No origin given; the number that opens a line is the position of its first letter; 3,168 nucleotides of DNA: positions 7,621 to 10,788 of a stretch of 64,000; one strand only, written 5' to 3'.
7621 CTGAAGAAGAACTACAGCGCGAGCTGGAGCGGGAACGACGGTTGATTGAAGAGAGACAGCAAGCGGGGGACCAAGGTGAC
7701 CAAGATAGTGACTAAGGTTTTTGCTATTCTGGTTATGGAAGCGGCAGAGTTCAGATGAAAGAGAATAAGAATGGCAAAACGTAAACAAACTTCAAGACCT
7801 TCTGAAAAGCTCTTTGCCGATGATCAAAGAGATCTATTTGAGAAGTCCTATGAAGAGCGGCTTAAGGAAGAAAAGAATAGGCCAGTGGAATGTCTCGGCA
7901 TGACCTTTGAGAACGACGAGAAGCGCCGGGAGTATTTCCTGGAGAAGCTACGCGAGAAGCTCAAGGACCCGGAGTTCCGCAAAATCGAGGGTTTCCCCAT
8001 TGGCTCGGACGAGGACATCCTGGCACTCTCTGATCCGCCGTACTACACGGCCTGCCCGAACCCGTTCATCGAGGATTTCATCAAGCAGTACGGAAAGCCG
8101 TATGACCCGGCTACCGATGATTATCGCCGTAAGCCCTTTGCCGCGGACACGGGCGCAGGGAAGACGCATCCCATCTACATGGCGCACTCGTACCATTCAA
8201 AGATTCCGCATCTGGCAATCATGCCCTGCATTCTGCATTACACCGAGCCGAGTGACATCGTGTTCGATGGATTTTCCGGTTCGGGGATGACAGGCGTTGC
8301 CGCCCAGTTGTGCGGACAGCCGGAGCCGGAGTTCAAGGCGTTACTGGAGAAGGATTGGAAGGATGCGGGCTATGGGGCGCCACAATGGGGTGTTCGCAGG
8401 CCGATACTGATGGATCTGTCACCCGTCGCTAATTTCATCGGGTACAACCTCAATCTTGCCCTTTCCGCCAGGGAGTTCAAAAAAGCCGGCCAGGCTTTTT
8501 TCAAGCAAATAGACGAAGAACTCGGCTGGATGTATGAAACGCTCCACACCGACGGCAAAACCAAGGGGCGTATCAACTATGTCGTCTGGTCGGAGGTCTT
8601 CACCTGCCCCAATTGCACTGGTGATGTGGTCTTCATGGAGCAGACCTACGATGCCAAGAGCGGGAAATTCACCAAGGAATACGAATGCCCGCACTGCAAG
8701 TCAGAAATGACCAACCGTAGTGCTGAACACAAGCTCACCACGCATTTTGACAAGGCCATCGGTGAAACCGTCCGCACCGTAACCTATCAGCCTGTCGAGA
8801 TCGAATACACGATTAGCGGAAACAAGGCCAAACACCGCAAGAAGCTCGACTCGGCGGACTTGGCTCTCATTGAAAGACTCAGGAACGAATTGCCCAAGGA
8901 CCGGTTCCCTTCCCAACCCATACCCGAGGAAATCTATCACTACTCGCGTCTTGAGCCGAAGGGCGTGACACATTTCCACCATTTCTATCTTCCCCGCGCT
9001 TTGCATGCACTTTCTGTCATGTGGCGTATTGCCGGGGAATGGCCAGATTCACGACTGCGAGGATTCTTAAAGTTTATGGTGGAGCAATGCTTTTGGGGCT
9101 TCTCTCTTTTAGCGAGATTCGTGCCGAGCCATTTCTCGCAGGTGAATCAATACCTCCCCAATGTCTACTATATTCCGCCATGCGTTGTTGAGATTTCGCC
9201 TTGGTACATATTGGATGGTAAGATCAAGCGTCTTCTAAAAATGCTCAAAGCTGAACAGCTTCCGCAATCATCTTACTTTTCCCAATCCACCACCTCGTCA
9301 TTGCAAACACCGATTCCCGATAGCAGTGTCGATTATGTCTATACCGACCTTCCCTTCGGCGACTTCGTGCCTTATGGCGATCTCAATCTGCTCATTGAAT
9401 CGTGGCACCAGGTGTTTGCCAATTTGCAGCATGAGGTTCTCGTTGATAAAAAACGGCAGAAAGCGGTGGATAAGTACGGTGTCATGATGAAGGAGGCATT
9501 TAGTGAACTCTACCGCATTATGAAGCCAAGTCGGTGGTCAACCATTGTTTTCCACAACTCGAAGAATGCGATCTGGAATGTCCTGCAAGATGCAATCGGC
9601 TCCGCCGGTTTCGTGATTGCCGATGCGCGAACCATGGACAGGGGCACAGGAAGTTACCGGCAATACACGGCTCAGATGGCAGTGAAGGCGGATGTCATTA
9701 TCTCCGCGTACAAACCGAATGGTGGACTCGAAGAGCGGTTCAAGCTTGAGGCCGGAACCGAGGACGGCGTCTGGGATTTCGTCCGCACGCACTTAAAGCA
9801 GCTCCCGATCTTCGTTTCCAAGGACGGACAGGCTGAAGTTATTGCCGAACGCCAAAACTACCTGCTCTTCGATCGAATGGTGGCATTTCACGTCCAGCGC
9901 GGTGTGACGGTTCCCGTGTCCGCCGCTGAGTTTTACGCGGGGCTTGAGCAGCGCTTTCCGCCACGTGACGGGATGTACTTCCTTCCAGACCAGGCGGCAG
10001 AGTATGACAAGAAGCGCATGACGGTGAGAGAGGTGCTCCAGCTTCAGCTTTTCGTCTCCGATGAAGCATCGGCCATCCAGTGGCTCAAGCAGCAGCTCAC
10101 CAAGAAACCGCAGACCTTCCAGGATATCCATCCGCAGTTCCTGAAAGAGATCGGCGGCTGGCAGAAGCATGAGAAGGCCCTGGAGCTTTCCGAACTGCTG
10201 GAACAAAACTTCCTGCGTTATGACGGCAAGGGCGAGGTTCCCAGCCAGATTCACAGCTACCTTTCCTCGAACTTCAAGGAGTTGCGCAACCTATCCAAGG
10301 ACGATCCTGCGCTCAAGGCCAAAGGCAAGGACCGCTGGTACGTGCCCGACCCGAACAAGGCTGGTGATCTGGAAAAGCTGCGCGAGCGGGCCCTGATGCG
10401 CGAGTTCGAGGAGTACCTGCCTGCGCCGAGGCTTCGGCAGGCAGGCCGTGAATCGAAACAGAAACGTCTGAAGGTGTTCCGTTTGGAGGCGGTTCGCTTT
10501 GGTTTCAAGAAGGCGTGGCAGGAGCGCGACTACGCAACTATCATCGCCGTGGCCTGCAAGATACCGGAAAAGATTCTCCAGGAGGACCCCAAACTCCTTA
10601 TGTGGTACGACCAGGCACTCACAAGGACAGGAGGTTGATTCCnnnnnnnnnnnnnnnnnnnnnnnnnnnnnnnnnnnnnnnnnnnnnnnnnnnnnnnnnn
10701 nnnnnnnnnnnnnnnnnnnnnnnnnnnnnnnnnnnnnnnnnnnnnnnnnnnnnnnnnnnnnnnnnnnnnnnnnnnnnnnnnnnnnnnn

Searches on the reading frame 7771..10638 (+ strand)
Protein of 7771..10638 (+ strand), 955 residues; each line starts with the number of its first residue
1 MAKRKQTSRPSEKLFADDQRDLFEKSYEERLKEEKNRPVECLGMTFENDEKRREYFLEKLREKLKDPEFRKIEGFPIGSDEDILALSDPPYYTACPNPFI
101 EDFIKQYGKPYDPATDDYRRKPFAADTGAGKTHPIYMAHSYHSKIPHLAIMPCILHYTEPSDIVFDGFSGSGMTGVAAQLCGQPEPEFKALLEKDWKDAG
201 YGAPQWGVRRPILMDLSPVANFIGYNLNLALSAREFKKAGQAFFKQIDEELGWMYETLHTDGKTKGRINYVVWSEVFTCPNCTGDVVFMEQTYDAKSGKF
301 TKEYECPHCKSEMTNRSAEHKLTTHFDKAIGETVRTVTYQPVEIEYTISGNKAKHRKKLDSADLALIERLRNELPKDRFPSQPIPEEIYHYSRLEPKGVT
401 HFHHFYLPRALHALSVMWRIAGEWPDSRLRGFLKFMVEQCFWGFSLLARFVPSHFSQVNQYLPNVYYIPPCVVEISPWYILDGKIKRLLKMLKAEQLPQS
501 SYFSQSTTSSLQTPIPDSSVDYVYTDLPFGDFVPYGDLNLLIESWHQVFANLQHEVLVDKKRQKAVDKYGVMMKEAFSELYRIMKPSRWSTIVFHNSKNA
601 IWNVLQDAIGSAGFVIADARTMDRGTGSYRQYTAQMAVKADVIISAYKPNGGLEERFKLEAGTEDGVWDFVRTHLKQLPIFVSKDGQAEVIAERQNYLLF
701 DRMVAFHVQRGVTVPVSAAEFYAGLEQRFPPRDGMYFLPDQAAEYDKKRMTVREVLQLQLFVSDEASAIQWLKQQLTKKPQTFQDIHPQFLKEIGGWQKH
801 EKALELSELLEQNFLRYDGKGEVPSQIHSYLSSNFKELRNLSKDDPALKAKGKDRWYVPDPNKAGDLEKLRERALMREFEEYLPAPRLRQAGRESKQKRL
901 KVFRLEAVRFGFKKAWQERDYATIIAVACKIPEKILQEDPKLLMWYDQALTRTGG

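Call 5: search_protein_families(library=pfam, proteins=[window:7771-10638:+], max_evalue=0.01)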
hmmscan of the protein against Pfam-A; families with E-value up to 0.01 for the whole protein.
window:7771-10638:+ (955 aa): 3 families
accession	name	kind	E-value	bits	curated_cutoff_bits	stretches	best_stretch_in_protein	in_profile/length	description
PF01555.25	N6_N4_Mtase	-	3.1e-11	44.1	26.7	1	134-183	159-204/221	DNA methylase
PF08796.15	DUF1797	-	0.0035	17.8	27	0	312-368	7-62/67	Protein of unknown function (DUF1797)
PF25164.1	CoiA_N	-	0.0069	16.3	26.3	0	301-321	15-35/50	Competence protein CoiA, N-terminal domain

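Call 6: search_protein_families(library=padloc, proteins=[window:7771-10638:+], max_evalue=0.01)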
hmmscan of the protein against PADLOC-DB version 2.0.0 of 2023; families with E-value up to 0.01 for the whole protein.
window:7771-10638:+ (955 aa): 16 families
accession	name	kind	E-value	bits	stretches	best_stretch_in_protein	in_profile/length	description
PDLC02541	PglX|PglXI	-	0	1335.6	1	27-955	7-918/919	PglXI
PDLC03346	MTase_II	-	0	1078.5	3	264-954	357-1065/1068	Type II methyltransferase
PDLC03312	MTase_II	-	7.6e-64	214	3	337-636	947-1250/1344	Type II methyltransferase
PDLC03319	MTase_II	-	1.8e-16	58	1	510-650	282-423/503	Type II methyltransferase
PDLC03325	MTase_II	-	4.2e-09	33.6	1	494-589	269-357/426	Type II methyltransferase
PDLC03367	MTase_II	-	1.6e-08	31.4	1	519-615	345-443/633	Type II methyltransferase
PDLC03228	MTase_II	-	1.3e-06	26.4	1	144-182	147-185/227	Type II methyltransferase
PDLC03380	MTase_II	-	1.9e-06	25.4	1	512-592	255-337/393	Type II methyltransferase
PDLC03353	MTase_II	-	3.8e-06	24.6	1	140-180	182-228/260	Type II methyltransferase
PDLC03371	MTase_II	-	6.7e-06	23.8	1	146-180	196-230/260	Type II methyltransferase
PDLC03387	MTase_II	-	0.00014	19.1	1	141-179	214-252/289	Type II methyltransferase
PDLC03216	MTase_II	-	0.0015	15.6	0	146-180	199-233/364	Type II methyltransferase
PDLC03314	MTase_II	-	0.0016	14.6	1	394-666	432-697/944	Type II methyltransferase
PDLC03299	MTase_II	-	0.0023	15.5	0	150-181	205-236/296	Type II methyltransferase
PDLC03738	oMTase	-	0.0024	14.6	0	149-181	212-244/376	orphan methyltransferase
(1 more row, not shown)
